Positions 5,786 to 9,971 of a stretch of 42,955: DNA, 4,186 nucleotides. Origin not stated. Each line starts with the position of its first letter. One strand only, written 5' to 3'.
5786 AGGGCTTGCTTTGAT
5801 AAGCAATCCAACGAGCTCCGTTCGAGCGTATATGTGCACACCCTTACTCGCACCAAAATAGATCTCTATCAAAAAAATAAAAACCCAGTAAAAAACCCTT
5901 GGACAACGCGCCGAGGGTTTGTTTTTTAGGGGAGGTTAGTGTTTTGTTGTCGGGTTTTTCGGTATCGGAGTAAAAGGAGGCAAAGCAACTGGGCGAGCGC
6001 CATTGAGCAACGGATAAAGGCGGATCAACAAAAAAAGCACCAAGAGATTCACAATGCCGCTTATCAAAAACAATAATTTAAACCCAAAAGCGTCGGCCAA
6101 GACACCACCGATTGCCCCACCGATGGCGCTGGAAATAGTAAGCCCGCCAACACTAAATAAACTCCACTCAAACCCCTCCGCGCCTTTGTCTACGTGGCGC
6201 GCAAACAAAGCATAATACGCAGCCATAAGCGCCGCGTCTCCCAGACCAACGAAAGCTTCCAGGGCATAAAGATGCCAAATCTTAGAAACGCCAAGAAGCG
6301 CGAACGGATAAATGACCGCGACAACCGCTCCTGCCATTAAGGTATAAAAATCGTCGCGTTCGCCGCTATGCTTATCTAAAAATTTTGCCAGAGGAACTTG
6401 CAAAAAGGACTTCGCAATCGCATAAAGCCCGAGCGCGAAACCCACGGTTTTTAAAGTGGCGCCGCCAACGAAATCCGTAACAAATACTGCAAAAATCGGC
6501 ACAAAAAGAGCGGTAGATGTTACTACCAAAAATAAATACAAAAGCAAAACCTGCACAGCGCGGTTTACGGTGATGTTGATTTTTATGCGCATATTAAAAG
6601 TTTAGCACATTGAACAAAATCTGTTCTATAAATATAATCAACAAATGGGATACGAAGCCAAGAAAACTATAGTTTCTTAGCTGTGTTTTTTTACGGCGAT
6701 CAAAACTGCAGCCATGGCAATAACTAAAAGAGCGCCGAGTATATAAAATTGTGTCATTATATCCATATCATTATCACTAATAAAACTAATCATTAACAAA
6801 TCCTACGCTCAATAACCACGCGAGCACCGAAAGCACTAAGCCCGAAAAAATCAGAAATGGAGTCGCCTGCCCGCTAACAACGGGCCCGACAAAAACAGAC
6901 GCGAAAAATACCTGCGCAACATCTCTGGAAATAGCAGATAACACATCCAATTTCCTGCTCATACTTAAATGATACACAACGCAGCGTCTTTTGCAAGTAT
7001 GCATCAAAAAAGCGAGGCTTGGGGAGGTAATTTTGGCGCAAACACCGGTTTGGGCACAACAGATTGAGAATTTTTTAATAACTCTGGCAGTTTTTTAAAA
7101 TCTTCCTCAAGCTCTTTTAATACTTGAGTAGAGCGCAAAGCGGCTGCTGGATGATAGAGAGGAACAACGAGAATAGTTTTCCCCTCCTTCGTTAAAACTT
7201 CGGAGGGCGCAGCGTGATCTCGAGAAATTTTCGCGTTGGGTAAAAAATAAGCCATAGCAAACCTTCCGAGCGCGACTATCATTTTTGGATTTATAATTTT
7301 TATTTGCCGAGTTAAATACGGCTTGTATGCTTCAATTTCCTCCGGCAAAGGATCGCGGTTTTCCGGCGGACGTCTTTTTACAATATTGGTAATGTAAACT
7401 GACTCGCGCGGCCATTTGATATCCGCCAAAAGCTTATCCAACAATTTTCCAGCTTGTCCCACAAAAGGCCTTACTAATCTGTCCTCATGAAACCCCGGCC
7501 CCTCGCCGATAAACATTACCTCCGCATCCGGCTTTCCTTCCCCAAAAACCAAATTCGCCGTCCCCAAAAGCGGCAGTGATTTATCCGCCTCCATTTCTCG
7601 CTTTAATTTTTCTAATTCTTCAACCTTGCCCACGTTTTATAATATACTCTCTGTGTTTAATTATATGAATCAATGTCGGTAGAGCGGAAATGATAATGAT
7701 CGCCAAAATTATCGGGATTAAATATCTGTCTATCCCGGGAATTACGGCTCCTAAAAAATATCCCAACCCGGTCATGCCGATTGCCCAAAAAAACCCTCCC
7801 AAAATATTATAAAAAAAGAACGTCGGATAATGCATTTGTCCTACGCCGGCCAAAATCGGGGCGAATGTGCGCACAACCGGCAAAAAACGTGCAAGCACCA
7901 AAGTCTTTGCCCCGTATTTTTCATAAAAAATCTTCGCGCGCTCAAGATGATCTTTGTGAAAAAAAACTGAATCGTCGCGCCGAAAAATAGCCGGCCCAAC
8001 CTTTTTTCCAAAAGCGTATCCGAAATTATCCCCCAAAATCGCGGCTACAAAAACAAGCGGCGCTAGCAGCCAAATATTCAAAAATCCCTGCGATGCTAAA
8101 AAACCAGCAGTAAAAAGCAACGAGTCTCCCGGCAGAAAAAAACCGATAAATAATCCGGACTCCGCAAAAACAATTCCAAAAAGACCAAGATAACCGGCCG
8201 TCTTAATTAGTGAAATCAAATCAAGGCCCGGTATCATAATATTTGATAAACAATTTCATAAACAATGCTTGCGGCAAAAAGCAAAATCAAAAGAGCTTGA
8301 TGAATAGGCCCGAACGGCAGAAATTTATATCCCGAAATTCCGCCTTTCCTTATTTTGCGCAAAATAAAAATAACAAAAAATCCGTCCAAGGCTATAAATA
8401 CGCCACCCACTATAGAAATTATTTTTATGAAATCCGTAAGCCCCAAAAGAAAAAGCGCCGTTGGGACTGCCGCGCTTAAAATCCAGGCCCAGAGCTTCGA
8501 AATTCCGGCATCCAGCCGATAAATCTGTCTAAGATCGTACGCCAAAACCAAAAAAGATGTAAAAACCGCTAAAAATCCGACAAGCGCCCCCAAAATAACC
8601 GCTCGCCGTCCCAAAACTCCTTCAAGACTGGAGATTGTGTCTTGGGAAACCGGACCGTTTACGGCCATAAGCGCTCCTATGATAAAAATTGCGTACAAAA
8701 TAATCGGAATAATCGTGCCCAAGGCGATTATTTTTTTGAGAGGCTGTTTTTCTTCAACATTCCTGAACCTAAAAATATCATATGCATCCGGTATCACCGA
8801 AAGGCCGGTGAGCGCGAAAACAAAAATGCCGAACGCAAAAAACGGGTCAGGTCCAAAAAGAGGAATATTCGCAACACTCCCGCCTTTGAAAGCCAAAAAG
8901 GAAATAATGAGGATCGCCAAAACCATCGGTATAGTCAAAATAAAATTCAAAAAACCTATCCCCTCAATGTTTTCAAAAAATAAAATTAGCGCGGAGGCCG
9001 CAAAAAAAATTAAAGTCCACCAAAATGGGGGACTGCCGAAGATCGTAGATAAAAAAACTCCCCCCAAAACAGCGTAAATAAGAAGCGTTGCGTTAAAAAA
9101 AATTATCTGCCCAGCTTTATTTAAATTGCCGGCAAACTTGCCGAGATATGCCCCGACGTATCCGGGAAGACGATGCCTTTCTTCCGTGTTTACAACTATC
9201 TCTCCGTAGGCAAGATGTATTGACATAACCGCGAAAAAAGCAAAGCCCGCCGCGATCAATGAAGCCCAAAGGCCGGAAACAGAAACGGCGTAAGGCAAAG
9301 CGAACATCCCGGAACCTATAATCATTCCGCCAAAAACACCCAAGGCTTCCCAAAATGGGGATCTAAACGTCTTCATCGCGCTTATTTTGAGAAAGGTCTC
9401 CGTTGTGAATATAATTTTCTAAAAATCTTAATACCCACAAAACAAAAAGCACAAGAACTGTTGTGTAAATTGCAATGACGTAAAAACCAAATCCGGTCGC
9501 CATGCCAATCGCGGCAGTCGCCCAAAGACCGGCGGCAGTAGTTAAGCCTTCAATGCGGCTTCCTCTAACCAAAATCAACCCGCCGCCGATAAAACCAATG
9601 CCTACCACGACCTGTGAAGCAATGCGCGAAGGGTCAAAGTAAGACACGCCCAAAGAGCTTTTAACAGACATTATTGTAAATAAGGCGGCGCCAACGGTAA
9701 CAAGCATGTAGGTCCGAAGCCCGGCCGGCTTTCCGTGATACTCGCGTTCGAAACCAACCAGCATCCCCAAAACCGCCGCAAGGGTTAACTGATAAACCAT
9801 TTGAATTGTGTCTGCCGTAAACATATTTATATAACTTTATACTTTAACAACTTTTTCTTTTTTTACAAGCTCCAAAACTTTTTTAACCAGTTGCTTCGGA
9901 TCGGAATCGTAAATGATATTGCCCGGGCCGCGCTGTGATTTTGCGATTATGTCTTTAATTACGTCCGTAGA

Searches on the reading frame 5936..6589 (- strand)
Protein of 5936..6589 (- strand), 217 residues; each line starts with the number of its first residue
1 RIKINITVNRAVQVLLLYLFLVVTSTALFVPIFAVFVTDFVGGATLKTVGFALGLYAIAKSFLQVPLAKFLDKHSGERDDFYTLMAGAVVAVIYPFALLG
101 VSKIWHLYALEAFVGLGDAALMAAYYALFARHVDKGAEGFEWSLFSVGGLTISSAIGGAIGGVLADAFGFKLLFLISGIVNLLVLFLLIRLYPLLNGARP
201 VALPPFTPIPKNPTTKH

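Call 62: search_protein_families(library=pfam, proteins=[window:5936-6589:-], max_evalue=0.001)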
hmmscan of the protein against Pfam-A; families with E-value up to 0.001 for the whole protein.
window:5936-6589:- (217 aa): 3 families
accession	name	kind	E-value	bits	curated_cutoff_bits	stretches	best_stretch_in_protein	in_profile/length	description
PF07690.21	MFS_1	-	3.2e-19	69.5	33.4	1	15-194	1-174/347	Major Facilitator Superfamily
PF05977.19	MFS_3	-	4.8e-06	25.7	27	1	84-190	85-188/524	Transmembrane secretion effector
PF12832.13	MFS_1_like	-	0.00082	19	25.2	1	5-175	207-372/373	MFS_1 like family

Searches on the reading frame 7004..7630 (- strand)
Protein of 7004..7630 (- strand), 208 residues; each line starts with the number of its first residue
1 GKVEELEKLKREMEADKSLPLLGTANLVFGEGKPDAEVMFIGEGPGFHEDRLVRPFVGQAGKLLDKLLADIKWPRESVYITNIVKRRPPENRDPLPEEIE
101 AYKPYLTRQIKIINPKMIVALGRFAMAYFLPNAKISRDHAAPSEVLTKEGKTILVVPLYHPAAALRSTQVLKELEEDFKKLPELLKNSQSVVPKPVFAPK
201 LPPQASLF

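Call 62: search_protein_families(library=pfam, proteins=[window:7004-7630:-], max_evalue=0.001)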
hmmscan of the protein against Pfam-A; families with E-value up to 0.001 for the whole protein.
window:7004-7630:- (208 aa): 1 family
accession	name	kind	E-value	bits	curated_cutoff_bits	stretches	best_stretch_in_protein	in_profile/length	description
PF03167.25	UDG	-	1.9e-34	119.2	24.3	1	29-173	1-128/141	Uracil DNA glycosylase superfamily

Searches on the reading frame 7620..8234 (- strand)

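Call 62: search_protein_families(library=pfam, proteins=[window:7620-8234:-], max_evalue=0.001)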
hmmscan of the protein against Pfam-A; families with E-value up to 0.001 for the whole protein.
window:7620-8234:- (204 aa): 1 family
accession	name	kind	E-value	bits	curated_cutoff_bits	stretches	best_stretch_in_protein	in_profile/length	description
PF09335.16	VTT_dom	-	3.4e-19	70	33.9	1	34-159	1-122/123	VTT domain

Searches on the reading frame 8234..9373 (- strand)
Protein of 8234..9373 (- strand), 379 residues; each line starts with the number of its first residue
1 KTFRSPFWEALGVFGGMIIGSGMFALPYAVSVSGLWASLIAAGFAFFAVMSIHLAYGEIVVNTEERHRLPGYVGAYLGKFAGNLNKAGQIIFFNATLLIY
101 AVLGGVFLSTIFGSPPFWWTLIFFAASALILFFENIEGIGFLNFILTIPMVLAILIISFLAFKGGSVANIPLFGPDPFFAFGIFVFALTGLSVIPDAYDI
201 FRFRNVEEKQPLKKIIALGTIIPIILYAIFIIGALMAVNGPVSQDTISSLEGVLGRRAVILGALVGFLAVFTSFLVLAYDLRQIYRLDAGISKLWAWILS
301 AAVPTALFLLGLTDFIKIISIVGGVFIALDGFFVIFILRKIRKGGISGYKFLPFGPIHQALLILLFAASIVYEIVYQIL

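Call 62: search_protein_families(library=pfam, proteins=[window:8234-9373:-], max_evalue=0.001)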
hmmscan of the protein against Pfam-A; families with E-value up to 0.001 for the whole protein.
window:8234-9373:- (379 aa): 2 families
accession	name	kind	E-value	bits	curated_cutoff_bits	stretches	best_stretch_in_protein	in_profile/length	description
PF01490.24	Aa_trans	-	7.3e-06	25.3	25.6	1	7-283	5-297/410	Transmembrane amino acid transporter protein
PF03222.19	Trp_Tyr_perm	-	0.00056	19.6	22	0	8-356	6-376/393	Tryptophan/tyrosine permease family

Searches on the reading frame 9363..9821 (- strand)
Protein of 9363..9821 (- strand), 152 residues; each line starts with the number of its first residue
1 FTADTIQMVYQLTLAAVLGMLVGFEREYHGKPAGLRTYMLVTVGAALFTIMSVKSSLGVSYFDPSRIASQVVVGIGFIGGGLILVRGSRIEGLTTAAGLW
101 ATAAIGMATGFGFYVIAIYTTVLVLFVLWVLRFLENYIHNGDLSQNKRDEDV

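Call 62: search_protein_families(library=pfam, proteins=[window:9363-9821:-], max_evalue=0.001)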
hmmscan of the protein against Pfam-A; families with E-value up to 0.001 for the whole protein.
window:9363-9821:- (152 aa): 1 family
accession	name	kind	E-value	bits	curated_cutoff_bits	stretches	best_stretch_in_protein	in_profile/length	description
PF02308.21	MgtC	-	2.6e-41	141.2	31.4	1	12-136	1-120/121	MgtC family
